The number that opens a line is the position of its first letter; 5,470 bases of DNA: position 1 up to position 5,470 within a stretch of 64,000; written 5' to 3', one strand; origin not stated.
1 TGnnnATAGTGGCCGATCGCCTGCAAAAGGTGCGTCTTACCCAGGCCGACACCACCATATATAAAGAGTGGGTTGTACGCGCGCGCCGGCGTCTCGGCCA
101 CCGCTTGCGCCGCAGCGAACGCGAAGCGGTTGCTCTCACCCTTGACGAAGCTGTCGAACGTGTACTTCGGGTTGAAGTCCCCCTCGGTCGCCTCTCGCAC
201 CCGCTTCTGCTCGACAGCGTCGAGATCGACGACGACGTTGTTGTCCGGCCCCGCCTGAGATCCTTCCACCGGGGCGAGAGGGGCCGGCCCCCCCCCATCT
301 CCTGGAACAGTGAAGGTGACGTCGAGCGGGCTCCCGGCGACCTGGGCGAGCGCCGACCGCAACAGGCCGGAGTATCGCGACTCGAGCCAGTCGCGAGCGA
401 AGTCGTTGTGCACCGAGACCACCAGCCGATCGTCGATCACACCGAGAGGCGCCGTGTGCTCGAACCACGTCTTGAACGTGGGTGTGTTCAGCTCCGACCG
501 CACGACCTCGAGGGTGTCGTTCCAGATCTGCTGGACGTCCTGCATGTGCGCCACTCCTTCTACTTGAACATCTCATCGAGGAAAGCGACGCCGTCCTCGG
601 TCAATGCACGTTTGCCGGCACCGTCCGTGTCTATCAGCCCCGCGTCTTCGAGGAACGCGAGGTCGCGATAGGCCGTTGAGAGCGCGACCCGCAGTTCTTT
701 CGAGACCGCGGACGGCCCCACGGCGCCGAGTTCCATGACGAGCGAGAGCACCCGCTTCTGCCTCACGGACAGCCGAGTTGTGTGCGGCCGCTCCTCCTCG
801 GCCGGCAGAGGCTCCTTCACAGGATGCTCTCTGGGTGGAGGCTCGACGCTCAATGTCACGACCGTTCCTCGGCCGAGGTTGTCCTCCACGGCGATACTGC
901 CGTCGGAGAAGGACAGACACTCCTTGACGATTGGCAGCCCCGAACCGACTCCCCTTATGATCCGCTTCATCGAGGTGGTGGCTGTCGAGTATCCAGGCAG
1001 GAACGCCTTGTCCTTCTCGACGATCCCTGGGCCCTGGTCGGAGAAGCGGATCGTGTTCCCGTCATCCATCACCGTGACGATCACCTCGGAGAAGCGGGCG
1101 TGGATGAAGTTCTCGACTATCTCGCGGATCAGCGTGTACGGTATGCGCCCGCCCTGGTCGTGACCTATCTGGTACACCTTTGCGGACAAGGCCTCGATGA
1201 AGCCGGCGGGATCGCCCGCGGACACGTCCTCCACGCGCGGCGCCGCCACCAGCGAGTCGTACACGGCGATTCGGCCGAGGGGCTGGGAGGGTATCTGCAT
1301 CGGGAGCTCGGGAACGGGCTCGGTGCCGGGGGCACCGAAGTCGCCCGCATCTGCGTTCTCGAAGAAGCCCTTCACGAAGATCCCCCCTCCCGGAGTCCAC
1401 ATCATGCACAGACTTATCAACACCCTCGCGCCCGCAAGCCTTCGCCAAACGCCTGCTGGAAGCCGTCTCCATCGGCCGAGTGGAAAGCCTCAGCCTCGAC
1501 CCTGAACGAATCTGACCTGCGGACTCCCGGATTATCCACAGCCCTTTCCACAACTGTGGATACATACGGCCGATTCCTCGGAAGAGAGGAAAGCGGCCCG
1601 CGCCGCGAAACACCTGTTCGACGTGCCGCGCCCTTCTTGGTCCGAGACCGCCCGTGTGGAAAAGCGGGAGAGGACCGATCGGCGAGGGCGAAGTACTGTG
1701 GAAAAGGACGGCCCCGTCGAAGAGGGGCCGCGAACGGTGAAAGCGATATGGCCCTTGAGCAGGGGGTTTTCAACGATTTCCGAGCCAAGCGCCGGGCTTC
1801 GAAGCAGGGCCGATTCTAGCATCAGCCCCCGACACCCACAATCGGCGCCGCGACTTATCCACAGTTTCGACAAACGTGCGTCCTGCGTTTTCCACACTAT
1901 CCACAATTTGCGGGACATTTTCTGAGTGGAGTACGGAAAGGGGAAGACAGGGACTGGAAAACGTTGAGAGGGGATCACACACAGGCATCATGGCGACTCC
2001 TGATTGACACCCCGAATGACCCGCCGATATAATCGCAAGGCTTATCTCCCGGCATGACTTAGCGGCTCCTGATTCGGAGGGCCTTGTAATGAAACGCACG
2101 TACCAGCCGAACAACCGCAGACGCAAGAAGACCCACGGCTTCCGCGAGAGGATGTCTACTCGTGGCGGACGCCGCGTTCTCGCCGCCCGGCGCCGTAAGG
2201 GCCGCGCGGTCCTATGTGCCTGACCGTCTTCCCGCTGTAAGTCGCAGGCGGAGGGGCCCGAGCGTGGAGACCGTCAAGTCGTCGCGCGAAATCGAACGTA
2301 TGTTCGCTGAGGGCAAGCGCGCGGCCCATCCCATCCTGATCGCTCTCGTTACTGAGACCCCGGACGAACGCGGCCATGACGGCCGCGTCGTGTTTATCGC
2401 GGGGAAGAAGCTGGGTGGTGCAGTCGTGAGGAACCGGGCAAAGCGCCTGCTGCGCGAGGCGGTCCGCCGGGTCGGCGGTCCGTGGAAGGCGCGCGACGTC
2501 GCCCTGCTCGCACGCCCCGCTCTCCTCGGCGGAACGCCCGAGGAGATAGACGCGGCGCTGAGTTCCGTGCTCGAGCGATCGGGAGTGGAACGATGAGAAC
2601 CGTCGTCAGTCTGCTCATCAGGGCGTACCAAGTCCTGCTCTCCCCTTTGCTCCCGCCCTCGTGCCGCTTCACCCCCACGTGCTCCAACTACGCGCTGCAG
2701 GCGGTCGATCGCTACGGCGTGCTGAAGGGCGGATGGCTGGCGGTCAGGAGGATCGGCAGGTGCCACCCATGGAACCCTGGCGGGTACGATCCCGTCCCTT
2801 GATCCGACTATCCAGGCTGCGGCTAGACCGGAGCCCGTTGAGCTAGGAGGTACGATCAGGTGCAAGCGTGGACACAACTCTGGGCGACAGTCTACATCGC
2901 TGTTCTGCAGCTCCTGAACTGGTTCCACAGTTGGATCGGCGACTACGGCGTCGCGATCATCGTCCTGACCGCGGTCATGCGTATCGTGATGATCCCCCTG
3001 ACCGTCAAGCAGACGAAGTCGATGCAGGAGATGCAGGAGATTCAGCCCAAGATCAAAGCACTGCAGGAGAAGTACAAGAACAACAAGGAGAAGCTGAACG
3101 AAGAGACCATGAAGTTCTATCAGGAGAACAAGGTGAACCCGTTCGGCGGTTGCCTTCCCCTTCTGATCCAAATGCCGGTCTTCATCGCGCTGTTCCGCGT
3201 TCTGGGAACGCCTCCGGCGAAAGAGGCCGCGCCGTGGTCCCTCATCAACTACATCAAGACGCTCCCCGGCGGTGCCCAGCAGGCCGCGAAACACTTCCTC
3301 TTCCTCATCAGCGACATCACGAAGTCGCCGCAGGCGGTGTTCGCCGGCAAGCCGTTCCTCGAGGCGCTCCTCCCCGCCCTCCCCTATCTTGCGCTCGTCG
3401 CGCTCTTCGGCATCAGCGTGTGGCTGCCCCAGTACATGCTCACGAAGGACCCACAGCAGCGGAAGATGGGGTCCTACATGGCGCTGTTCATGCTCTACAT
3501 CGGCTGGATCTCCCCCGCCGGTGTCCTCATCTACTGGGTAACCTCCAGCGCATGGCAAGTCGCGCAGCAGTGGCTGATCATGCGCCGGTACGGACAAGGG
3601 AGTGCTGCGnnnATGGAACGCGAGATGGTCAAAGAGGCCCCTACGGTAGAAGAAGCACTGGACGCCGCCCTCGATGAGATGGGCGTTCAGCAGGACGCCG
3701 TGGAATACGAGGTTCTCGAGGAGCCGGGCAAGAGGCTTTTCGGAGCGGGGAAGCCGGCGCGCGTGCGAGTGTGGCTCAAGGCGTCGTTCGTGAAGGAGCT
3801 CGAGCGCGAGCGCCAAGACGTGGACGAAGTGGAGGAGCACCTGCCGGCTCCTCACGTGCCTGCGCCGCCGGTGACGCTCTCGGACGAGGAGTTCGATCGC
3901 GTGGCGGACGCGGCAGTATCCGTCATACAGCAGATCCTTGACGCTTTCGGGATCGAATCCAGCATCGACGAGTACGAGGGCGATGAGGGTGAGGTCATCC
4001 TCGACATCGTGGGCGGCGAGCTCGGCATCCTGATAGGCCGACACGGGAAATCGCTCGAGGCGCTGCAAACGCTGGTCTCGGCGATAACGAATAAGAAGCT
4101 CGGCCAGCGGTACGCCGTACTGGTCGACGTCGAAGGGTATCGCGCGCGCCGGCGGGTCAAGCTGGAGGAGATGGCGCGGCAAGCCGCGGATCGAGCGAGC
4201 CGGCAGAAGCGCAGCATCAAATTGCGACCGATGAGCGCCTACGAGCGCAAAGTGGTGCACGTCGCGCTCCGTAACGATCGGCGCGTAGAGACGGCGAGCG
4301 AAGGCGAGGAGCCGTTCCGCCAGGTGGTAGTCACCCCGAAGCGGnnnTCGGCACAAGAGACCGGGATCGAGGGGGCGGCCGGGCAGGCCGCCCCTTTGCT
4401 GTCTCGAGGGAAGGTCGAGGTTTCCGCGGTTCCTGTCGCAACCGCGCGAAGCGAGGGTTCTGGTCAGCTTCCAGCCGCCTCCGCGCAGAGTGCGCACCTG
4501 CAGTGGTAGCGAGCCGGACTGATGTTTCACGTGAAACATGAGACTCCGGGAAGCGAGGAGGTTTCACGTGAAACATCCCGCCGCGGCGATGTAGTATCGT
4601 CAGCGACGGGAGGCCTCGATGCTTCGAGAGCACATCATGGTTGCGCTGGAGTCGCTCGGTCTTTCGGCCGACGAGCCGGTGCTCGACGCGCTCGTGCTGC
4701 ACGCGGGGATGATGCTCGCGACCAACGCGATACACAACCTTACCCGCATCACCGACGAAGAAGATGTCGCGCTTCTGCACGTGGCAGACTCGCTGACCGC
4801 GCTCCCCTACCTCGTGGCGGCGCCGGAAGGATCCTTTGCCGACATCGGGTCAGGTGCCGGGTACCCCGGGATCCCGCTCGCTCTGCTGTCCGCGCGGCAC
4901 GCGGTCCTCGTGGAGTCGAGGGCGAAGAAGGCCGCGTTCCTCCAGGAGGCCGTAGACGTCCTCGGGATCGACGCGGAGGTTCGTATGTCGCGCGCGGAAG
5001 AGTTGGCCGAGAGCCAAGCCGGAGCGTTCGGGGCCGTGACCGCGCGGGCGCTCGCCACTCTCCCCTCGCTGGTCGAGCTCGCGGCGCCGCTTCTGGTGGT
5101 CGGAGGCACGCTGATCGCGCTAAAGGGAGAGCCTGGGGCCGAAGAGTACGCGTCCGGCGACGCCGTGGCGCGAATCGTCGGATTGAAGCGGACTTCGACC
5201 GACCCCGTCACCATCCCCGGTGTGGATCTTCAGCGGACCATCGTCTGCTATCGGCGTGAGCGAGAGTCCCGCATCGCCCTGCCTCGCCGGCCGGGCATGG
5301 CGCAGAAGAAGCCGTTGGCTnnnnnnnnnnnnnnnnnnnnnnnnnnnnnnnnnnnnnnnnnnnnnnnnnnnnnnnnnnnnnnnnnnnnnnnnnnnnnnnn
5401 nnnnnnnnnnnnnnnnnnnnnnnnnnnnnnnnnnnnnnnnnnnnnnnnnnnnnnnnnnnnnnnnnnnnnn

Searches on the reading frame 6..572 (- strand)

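Call 10: search_protein_families(library=pfam, proteins=[window:6-572:-], max_evalue=0.001)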
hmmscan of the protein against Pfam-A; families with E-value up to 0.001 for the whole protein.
window:6-572:- (189 aa): 2 families
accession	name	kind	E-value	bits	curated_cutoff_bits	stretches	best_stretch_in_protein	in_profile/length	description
PF00308.24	Bac_DnaA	-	4.8e-25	89.1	23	1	134-189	2-57/162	Bacterial DnaA ATPAse domain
PF11638.13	DnaA_N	-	6.6e-16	58.2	24.6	1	14-76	1-64/65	DnaA N-terminal domain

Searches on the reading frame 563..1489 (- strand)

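Call 10: search_protein_families(library=pfam, proteins=[window:563-1489:-], max_evalue=0.001)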
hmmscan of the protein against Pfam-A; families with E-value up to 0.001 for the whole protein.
window:563-1489:- (309 aa): 2 families
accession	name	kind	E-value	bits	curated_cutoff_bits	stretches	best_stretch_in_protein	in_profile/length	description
PF02518.31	HATPase_c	-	7e-12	46.2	26.4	1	118-216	7-108/111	Histidine kinase-, DNA gyrase B-, and HSP90-like ATPase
PF25213.1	HVO_A0261_N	-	0.00017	21.8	35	1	241-307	10-74/86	HVO_A0261 N-terminal domain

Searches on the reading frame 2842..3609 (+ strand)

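Call 10: search_protein_families(library=pfam, proteins=[window:2842-3609:+], max_evalue=0.001)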
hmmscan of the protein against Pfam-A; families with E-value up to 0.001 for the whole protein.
window:2842-3609:+ (256 aa): 2 families
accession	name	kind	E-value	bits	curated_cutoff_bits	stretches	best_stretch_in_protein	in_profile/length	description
PF02096.25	60KD_IMP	-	4.3e-55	186.6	35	1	35-248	1-163/163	60Kd inner membrane protein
PF08496.15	Peptidase_S49_N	-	0.0009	19.8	27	0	41-93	13-65/147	Peptidase family S49 N-terminal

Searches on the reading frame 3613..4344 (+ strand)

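Call 10: search_protein_families(library=pfam, proteins=[window:3613-4344:+], max_evalue=0.001)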
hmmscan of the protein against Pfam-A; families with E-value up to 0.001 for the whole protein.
window:3613-4344:+ (244 aa): 3 families
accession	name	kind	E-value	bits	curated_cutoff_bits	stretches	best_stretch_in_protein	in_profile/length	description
PF01424.28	R3H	-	4.3e-19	68.8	26.8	1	183-242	2-60/60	R3H domain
PF14804.11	Jag_N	-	1.3e-15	58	25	1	8-54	2-49/50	Jag N-terminus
PF13083.13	KH_KhpA-B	-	8.8e-13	48.4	32.1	1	105-169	8-71/73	KhpA/KhpB, KH domain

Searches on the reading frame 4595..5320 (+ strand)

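Call 10: search_protein_families(library=pfam, proteins=[window:4595-5320:+], max_evalue=0.001)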
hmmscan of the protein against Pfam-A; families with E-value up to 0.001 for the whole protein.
window:4595-5320:+ (242 aa): 1 family
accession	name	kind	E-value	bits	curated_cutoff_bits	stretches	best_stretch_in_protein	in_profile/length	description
PF02527.21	GidB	-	2.5e-35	121.9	27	1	33-201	5-172/184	rRNA small subunit methyltransferase G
